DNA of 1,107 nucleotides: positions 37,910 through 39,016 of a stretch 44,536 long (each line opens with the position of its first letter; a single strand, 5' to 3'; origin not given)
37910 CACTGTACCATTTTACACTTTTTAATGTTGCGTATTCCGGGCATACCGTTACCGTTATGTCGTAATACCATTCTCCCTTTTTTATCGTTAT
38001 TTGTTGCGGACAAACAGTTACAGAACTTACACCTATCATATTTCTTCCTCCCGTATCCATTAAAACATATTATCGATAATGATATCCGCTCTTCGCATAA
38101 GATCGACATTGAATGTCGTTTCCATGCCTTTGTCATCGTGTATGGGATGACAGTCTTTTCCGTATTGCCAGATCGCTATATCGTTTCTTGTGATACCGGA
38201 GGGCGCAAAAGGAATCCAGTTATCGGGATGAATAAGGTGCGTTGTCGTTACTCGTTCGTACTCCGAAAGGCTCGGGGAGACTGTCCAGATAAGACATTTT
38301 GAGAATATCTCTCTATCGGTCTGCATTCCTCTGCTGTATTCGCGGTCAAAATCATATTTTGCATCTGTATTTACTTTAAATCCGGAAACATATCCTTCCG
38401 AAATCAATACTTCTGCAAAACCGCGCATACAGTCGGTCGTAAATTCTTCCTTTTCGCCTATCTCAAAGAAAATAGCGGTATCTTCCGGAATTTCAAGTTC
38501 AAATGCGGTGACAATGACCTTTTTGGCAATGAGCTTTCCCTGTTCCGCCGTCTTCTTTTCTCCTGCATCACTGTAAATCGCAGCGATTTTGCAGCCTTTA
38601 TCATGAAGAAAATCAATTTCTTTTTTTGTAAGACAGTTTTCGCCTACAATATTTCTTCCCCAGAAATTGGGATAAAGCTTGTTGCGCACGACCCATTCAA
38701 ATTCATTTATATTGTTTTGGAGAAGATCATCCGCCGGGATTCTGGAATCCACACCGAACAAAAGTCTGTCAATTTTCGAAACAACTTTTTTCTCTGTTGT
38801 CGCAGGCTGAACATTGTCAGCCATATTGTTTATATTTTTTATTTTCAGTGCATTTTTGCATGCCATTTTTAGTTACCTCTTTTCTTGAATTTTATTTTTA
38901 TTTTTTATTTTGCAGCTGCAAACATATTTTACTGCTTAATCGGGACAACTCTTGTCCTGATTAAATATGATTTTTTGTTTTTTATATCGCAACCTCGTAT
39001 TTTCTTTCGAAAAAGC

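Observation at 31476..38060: RHS polymorphic toxin with Ig-like N-terminus, no signal peptide, and a glycine-zipper TM C-terminal toxin plus membrane immunity protein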

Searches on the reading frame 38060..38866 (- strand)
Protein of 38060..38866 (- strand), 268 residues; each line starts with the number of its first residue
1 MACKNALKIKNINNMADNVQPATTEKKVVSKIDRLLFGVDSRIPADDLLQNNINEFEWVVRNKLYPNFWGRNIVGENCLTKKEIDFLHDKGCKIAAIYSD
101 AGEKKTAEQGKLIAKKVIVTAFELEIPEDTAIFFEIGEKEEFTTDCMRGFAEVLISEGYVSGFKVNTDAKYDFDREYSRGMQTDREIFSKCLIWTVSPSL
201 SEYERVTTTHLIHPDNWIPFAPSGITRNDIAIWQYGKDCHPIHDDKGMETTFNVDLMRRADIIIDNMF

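Call 3: search_protein_families(library=pfam, proteins=[window:38060-38866:-], max_evalue=0.01)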
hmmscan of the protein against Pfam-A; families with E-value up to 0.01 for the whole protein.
window:38060-38866:- (268 aa): 1 family
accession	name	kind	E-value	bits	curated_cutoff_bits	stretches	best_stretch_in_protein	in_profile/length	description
PF08924.17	Rv2525c_GlyHyd-like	-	2.7e-07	31.3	27.2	1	76-237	27-179/198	Rv2525c-like, glycoside hydrolase-like domain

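Call 4: search_protein_families(library=ncbifam, proteins=[window:38060-38866:-], max_evalue=0.01)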
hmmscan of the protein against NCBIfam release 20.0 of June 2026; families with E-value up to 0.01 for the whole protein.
window:38060-38866:- (268 aa): 0 families

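Call 17: find_homologous_proteins(query=window:38060-38866:-, max_evalue=0.001)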
Query window:38060-38866:- (268 aa): 771 proteins with E <= 0.001 among 1193 candidates; the best 120 are listed.
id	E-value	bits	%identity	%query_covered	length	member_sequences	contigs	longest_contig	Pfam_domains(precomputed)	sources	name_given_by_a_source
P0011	2.0e-180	616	100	100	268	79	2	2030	PF08924.18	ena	-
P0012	5.4e-125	434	70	100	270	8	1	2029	PF08924.18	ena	-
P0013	2.1e-124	432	69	100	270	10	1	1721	PF08924.18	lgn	-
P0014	4.1e-124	431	69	100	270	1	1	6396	PF08924.18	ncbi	-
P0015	5.1e-124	431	72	100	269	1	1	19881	PF08924.18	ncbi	-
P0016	1.9e-123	429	69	100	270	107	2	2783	PF08924.18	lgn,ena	-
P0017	2.0e-123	429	66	100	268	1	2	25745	PF08924.18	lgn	-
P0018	3.1e-123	429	70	100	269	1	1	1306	PF08924.18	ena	-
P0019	3.3e-123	428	69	100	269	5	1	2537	PF08924.18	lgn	-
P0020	4.8e-123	428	68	100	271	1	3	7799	PF08924.18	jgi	-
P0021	1.3e-122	427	67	100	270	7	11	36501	PF08924.18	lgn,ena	-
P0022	2.4e-122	426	69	100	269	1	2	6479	PF08924.18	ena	-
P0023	4.3e-122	425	68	100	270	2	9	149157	PF08924.18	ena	-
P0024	4.6e-122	425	66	100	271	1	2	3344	PF08924.18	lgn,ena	-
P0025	1.8e-121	423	67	100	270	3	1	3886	PF08924.18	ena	-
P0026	2.0e-121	423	66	100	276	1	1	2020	PF08924.18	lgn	-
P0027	3.2e-121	422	69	100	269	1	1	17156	PF08924.18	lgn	-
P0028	4.5e-121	421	69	100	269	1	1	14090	PF08924.18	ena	-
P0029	4.6e-121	421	66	100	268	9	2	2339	PF08924.18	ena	-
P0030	5.1e-121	421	69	100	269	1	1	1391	PF08924.18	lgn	-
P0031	6.8e-121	421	69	100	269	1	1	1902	PF08924.18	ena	-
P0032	7.0e-121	421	69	100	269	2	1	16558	PF08924.18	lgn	-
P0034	1.0e-120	420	67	100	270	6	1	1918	PF08924.18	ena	-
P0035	1.0e-120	420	67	100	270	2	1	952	PF08924.18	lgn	-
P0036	1.6e-120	420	66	100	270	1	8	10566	PF08924.18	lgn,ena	-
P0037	1.8e-120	419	68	100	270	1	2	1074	PF08924.18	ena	-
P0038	1.9e-120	419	68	100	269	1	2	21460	PF08924.18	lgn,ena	-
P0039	4.6e-120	418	68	100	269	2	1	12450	PF08924.18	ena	-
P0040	4.9e-120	418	70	100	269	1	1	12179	PF08924.18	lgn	-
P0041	5.2e-120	418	67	100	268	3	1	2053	PF08924.18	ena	-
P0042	5.8e-120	418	68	100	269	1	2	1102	PF08924.18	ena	-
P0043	6.0e-120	418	68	100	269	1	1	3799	PF08924.18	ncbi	-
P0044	6.0e-120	418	68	100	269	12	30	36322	PF08924.18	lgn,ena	-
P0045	6.2e-120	418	67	100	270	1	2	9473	PF08924.18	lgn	-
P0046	6.4e-120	418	67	100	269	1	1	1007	PF08924.18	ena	-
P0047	7.4e-120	418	68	100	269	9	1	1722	PF08924.18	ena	-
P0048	8.9e-120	417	67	100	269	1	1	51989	PF08924.18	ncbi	-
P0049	9.5e-120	417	69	100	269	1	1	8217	PF08924.18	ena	-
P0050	1.4e-119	417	67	100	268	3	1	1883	PF08924.18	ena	-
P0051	1.5e-119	417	69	100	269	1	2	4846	PF08924.18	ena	-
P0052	1.5e-119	417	67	100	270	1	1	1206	PF08924.18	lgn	-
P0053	2.0e-119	416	68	100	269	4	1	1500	PF08924.18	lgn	-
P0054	2.1e-119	416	66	100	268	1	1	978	PF08924.18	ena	-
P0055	2.4e-119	416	67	100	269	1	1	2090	PF08924.18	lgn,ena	-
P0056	3.7e-119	415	65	100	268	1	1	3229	PF08924.18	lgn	-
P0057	4.4e-119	415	66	100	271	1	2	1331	PF08924.18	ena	-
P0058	5.1e-119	415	67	100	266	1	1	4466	PF08924.18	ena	-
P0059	5.6e-119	415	66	100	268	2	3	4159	PF08924.18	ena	-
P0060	5.9e-119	415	66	100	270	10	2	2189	PF08924.18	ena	-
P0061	6.3e-119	414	67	100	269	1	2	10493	PF08924.18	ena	-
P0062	7.5e-119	414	66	100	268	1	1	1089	PF08924.18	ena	-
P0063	8.5e-119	414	67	100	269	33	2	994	PF08924.18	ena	-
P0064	9.3e-119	414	66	100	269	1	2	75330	PF08924.18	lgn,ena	-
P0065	9.4e-119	414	67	100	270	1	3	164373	PF08924.18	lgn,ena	-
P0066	1.0e-118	414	66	100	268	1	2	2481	PF08924.18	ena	-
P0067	1.0e-118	414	68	100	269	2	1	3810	PF08924.18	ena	-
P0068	1.2e-118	414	66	100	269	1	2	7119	PF08924.18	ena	-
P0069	1.3e-118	413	66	100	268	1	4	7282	PF08924.18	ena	-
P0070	1.6e-118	413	67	100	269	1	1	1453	PF08924.18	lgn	-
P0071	1.7e-118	413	67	100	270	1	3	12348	PF08924.18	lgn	-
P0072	2.0e-118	413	66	100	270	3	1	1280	PF08924.18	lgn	-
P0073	2.0e-118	413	66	100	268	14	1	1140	PF08924.18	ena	-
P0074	2.3e-118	413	66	100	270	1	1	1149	PF08924.18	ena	-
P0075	2.6e-118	412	68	100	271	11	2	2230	PF08924.18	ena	-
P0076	2.7e-118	412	67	100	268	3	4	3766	PF08924.18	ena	-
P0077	2.9e-118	412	67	100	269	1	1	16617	PF08924.18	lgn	-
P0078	3.3e-118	412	66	100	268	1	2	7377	PF08924.18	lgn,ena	-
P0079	3.6e-118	412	66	100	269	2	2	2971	PF08924.18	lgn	-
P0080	3.7e-118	412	66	100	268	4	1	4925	PF08924.18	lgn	-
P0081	4.6e-118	412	67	100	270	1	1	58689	PF08924.18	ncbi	-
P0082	7.5e-118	411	66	100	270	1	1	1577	PF08924.18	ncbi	-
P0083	7.5e-118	411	65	100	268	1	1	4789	PF08924.18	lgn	-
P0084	9.3e-118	411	66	100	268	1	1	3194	PF08924.18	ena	-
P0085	1.2e-117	410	66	100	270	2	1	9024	PF08924.18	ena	-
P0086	1.3e-117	410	73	89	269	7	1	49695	PF08924.18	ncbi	-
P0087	1.3e-117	410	67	100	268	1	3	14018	PF08924.18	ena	-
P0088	2.2e-117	409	64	100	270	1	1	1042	PF08924.18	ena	-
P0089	2.7e-117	409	66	100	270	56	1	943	PF08924.18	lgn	-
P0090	3.0e-117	409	64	100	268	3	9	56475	PF08924.18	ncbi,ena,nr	ncbi:MAG: DUF1906 domain-containing protein [Clostridia bacterium]|nr:DUF1906 domain-containing prot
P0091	3.7e-117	409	65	100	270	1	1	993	PF08924.18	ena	-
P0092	6.4e-117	408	65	100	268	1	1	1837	PF08924.18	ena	-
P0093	6.5e-117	408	65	100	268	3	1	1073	PF08924.18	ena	-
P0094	7.7e-117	408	66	100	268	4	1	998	PF08924.18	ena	-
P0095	1.1e-116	407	63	100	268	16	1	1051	PF08924.18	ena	-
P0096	1.2e-116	407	66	100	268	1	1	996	PF08924.18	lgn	-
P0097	1.2e-116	407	66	100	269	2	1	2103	PF08924.18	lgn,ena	-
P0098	1.3e-116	407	65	100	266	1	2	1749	PF08924.18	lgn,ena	-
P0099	1.6e-116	407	65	100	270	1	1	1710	PF08924.18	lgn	-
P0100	1.8e-116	406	63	100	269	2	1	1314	PF08924.18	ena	-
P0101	2.3e-116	406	66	100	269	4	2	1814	PF08924.18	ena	-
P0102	2.6e-116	406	65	100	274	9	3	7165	PF08924.18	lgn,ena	-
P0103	2.8e-116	406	64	100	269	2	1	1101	PF08924.18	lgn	-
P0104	3.0e-116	406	64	100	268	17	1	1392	PF08924.18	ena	-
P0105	3.2e-116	406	64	100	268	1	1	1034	PF08924.18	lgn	-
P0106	3.2e-116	406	65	100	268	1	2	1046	PF08924.18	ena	-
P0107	3.3e-116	406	65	100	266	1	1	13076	PF08924.18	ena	-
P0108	3.7e-116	405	65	100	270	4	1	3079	PF08924.18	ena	-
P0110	4.6e-116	405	65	100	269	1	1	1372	PF08924.18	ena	-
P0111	4.6e-116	405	64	100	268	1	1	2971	PF08924.18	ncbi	-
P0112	4.8e-116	405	66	100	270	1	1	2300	PF08924.18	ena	-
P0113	4.9e-116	405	65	100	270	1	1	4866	PF08924.18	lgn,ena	-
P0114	6.4e-116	405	64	100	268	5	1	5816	PF08924.18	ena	-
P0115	6.5e-116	405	65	100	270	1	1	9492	PF08924.18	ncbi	-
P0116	8.3e-116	404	65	100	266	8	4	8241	PF08924.18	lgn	-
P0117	8.4e-116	404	64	100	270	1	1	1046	PF08924.18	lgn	-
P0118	8.8e-116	404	64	100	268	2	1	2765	PF08924.18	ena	-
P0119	1.0e-115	404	66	100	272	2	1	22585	PF08924.18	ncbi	-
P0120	1.1e-115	404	65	100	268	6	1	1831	PF08924.18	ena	-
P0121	1.2e-115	404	65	100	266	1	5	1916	PF08924.18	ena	-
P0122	1.5e-115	403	63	100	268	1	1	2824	PF08924.18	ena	-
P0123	1.5e-115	403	63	100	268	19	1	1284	PF08924.18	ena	-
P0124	1.8e-115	403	64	100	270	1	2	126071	PF08924.18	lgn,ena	-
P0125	2.0e-115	403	65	100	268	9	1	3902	PF08924.18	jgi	jgi:hypothetical protein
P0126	2.7e-115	403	63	100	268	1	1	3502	PF08924.18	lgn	-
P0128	3.0e-115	402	64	100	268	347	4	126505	PF08924.18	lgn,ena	-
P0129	3.1e-115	402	65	100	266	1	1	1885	PF08924.18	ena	-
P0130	3.2e-115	402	63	100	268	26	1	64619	PF08924.18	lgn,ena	-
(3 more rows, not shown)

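Call 19: find_encoding_contigs(protein=P0128, flank=8000, max_places=4)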
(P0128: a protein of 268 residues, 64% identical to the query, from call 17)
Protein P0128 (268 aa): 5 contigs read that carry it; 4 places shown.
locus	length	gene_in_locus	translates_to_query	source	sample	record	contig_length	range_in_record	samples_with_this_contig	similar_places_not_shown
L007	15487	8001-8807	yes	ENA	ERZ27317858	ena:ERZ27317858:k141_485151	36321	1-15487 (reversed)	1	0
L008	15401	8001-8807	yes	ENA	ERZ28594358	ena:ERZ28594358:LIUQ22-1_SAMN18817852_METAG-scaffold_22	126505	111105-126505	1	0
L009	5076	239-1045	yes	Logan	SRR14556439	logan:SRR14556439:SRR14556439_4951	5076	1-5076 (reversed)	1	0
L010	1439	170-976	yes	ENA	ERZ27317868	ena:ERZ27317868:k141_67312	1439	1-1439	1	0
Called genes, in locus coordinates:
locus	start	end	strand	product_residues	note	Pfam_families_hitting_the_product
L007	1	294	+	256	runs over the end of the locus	PF00072:Response_reg, PF08769:Spo0A_C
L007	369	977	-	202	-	PF21176:RecR_HhH, PF01751:Toprim, PF13662:Toprim_4, PF21175:RecR_C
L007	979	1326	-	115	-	PF02575:YbaB_DNA_bd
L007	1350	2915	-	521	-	PF13177:DNA_pol3_delta2, PF00004:AAA, PF22608:DNAX_ATPase_lid (weak), PF12169:DNA_pol3_gamma3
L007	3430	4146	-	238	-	PF00106:adh_short, PF01370:Epimerase (weak), PF08659:KR, PF13561:adh_short_C2, PF23441:SDR (weak)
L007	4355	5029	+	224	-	PF00486:Trans_reg_C (weak)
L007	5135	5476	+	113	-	PF04542:Sigma70_r2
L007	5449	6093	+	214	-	PF12844:HTH_19 (weak), PF13560:HTH_31 (faint), PF01381:HTH_3 (weak)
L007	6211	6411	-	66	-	-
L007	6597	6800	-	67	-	-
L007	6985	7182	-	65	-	PF12645:HTH_16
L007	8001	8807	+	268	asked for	PF08924:Rv2525c_GlyHyd-like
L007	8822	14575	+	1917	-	PF02368:Big_2, PF02368:Big_2, PF20148:DUF6531, PF25023:TEN_YD-shell, PF05593:RHS_repeat, PF05593:RHS_repeat, PF25023:TEN_YD-shell, PF05593:RHS_repeat, +11 more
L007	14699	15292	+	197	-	-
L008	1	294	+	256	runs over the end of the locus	PF00072:Response_reg, PF08769:Spo0A_C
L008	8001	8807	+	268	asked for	PF08924:Rv2525c_GlyHyd-like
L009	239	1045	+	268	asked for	PF08924:Rv2525c_GlyHyd-like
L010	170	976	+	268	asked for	PF08924:Rv2525c_GlyHyd-like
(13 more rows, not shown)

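Call 20: find_encoding_contigs(protein=P0065, flank=8000, max_places=3)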
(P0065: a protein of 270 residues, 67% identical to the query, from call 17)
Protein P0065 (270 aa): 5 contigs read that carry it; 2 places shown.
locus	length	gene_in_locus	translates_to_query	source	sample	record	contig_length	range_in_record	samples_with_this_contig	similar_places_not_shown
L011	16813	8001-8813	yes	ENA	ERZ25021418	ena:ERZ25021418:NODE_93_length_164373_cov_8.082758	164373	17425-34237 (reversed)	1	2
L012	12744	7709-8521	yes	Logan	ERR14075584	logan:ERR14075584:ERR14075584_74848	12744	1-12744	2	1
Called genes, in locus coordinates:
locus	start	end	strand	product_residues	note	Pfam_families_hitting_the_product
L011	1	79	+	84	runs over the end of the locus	PF01381:HTH_3 (weak)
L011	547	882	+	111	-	PF07553:Lipoprotein_Ltp (faint)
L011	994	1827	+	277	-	PF13248:Zn_ribbon_3 (weak), PF13240:Zn_Ribbon_1 (weak)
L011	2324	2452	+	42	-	-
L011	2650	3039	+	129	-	PF08279:HTH_11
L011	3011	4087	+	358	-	PF14907:NTP_transf_5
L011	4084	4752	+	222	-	PF01712:dNK (faint), PF02223:Thymidylate_kin, PF13671:AAA_33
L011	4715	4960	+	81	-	PF00550:PP-binding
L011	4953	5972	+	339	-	-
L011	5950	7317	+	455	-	PF00501:AMP-binding, PF13193:AMP-binding_C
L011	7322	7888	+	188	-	PF01928:CYTH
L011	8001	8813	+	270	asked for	PF08924:Rv2525c_GlyHyd-like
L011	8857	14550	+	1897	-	PF02368:Big_2, PF20148:DUF6531, PF05593:RHS_repeat, PF25023:TEN_YD-shell, PF25023:TEN_YD-shell, PF05593:RHS_repeat, PF25023:TEN_YD-shell, PF05593:RHS_repeat, +8 more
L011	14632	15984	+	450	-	-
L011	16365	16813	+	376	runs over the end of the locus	-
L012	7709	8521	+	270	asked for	PF08924:Rv2525c_GlyHyd-like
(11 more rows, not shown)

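Call 32: search_solved_structures(query=window:38060-38866:-, max_evalue=1, show_alignments=2)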
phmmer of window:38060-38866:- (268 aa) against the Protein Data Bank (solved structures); distinct sequences matched with E-value up to 1: 1.
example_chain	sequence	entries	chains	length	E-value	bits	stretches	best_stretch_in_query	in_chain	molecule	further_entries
1sfs_A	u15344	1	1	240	1.9e-11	47.3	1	56-242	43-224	Hypothetical protein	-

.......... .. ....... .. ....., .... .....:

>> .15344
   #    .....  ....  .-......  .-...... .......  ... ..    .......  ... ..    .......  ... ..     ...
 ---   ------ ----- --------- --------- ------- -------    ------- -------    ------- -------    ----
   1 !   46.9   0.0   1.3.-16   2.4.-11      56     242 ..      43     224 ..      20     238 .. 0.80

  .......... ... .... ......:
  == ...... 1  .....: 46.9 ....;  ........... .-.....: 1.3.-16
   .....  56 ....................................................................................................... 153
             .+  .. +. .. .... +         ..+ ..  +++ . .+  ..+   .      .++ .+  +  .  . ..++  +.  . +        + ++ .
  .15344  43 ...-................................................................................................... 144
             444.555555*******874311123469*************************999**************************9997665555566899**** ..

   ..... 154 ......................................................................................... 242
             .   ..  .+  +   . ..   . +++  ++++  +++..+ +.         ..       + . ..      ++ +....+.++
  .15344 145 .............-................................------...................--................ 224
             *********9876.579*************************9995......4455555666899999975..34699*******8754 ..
